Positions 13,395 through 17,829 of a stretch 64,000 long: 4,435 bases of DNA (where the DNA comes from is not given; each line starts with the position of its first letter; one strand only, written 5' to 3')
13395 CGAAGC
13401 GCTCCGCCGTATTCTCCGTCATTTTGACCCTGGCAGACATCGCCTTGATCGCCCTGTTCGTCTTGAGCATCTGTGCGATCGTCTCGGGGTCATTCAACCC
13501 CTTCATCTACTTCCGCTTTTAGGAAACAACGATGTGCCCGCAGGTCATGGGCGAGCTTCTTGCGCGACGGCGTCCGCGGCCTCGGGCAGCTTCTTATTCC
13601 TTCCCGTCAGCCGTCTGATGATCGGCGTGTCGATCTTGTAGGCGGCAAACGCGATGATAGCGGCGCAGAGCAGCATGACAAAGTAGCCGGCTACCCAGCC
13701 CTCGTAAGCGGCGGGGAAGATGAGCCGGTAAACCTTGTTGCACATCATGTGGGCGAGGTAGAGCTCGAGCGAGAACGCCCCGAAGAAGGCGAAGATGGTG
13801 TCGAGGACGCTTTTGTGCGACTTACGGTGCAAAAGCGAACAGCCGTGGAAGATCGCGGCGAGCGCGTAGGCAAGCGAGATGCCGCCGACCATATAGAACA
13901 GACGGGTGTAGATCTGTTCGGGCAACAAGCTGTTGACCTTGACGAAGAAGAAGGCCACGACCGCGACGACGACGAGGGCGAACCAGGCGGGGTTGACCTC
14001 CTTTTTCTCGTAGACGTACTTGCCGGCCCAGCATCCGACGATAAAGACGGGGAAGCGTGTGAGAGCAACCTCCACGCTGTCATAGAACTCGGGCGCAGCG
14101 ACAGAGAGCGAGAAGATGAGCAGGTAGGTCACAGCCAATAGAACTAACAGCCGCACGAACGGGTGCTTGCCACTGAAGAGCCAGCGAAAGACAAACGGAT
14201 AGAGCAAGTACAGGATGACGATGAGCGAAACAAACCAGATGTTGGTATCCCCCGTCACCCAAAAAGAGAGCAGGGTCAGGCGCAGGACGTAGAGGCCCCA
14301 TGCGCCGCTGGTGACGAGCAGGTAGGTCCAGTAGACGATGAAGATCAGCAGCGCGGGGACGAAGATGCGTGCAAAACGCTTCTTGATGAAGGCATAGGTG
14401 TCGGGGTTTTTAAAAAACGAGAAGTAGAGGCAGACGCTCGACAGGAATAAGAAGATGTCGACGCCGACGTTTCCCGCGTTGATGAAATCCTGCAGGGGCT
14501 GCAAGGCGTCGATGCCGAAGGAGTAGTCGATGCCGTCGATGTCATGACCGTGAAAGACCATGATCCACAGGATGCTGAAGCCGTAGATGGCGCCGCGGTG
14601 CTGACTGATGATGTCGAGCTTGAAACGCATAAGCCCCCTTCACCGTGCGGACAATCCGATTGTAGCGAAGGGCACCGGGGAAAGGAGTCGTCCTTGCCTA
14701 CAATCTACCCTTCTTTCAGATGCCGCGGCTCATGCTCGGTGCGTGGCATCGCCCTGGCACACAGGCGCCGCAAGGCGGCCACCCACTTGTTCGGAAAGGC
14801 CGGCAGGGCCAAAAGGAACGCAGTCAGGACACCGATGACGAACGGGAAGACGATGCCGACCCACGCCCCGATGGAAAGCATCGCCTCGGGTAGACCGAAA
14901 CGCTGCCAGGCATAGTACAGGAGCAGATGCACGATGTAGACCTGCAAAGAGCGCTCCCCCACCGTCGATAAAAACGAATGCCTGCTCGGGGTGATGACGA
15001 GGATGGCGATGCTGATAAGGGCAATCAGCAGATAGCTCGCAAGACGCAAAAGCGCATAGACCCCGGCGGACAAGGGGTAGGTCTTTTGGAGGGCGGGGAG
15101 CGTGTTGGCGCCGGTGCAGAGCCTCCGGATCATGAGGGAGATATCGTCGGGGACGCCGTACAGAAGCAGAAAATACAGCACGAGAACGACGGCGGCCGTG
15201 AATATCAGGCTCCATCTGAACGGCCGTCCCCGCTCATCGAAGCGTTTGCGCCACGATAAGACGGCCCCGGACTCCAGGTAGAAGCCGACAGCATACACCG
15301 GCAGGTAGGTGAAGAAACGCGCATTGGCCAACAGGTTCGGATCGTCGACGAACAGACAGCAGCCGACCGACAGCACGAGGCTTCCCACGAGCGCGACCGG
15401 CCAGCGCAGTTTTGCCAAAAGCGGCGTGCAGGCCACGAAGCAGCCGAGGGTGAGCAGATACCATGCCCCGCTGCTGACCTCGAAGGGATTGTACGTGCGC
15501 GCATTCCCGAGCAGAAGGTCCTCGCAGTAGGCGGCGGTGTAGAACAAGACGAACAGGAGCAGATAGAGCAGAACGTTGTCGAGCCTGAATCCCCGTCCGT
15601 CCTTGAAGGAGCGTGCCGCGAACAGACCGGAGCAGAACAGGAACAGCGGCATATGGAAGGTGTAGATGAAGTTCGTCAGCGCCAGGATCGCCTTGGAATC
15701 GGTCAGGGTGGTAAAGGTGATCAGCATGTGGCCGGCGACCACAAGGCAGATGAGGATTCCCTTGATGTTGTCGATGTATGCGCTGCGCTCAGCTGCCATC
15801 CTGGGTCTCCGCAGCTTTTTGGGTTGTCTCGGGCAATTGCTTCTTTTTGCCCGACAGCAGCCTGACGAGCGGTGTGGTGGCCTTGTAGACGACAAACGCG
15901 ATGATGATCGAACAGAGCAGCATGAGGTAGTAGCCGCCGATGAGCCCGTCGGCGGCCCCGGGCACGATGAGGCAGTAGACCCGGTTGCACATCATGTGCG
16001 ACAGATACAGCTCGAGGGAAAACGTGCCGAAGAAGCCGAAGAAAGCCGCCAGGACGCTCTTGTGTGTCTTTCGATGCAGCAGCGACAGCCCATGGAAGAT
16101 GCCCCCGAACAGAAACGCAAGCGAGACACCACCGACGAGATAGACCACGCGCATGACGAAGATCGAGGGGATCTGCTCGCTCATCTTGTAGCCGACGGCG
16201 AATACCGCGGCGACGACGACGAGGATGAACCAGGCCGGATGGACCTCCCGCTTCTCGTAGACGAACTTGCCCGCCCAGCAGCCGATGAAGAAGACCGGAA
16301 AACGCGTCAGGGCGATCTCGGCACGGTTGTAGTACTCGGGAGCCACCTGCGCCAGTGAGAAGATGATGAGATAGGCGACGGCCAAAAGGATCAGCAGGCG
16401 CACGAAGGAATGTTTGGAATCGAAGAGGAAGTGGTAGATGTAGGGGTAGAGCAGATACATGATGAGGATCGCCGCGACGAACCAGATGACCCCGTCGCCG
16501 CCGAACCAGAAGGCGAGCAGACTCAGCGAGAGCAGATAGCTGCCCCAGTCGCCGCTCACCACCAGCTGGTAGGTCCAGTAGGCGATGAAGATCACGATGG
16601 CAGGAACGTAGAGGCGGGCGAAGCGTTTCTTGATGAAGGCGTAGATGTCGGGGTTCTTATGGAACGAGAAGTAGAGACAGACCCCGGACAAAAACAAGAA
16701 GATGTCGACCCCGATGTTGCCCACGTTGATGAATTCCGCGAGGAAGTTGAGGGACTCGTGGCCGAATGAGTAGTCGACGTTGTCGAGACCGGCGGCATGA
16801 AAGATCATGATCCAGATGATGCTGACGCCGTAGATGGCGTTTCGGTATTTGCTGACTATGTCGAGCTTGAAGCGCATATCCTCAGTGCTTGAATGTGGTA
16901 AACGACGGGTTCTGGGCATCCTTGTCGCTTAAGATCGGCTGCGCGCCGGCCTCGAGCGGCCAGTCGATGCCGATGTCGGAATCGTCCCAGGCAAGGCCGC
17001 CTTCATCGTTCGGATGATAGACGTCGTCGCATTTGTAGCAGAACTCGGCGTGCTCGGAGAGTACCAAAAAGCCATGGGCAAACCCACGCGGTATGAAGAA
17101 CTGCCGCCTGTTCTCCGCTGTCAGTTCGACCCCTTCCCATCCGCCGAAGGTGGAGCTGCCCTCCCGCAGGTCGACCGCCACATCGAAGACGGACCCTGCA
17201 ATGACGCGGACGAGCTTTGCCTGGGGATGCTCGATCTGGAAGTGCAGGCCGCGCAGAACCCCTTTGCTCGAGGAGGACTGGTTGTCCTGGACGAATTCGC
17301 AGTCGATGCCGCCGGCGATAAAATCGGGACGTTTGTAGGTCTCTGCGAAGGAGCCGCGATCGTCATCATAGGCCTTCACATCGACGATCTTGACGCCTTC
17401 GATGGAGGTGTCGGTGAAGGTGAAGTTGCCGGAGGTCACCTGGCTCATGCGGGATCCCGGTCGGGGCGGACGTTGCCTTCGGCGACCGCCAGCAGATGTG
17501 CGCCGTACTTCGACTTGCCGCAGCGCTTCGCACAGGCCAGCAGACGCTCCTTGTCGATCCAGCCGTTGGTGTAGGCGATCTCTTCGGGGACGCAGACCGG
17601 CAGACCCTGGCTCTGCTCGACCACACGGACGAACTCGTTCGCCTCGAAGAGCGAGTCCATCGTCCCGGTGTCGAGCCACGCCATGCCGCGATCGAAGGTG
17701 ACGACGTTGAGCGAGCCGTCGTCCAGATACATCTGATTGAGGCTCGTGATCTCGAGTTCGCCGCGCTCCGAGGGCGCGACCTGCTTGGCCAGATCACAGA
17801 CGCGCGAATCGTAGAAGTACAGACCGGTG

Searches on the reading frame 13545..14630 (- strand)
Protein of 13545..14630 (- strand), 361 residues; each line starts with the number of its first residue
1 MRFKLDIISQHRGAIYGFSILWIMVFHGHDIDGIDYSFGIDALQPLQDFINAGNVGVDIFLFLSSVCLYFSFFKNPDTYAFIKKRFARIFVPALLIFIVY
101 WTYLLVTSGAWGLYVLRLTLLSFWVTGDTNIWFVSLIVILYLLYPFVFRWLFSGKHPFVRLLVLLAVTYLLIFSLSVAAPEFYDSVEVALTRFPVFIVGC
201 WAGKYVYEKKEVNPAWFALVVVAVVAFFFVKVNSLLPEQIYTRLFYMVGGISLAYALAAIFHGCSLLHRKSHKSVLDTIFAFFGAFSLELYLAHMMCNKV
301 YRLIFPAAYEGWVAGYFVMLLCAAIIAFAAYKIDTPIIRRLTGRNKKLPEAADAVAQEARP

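Call 30: search_protein_families(library=pfam, proteins=[window:13545-14630:-], max_evalue=0.0001)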
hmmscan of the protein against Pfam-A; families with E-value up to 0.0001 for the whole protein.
window:13545-14630:- (361 aa): 1 family
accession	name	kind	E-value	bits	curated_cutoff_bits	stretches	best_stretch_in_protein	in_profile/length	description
PF01757.29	Acyl_transf_3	-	5.8e-25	88.5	31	1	17-330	9-324/326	Acyltransferase domain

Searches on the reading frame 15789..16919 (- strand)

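Call 30: search_protein_families(library=pfam, proteins=[window:15789-16919:-], max_evalue=0.0001)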
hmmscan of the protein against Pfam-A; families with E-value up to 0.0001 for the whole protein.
window:15789-16919:- (376 aa): 1 family
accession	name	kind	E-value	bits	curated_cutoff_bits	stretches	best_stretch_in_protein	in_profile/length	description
PF01757.29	Acyl_transf_3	-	1.5e-25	90.4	31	1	31-345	9-325/326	Acyltransferase domain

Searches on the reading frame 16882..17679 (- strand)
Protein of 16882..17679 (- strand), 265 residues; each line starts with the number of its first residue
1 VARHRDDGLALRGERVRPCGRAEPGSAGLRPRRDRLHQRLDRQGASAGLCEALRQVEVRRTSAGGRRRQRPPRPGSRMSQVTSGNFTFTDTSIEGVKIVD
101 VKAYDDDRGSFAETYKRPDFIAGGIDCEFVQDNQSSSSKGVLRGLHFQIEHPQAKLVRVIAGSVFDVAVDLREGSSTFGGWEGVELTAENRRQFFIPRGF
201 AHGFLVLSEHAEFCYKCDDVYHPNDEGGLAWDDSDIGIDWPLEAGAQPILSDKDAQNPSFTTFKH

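Call 30: search_protein_families(library=pfam, proteins=[window:16882-17679:-], max_evalue=0.0001)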
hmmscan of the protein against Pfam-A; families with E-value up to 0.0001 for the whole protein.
window:16882-17679:- (265 aa): 1 family
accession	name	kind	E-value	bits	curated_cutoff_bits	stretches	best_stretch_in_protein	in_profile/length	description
PF00908.23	dTDP_sugar_isom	-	5.8e-70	234.8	27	1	91-260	2-166/168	dTDP-4-dehydrorhamnose 3,5-epimerase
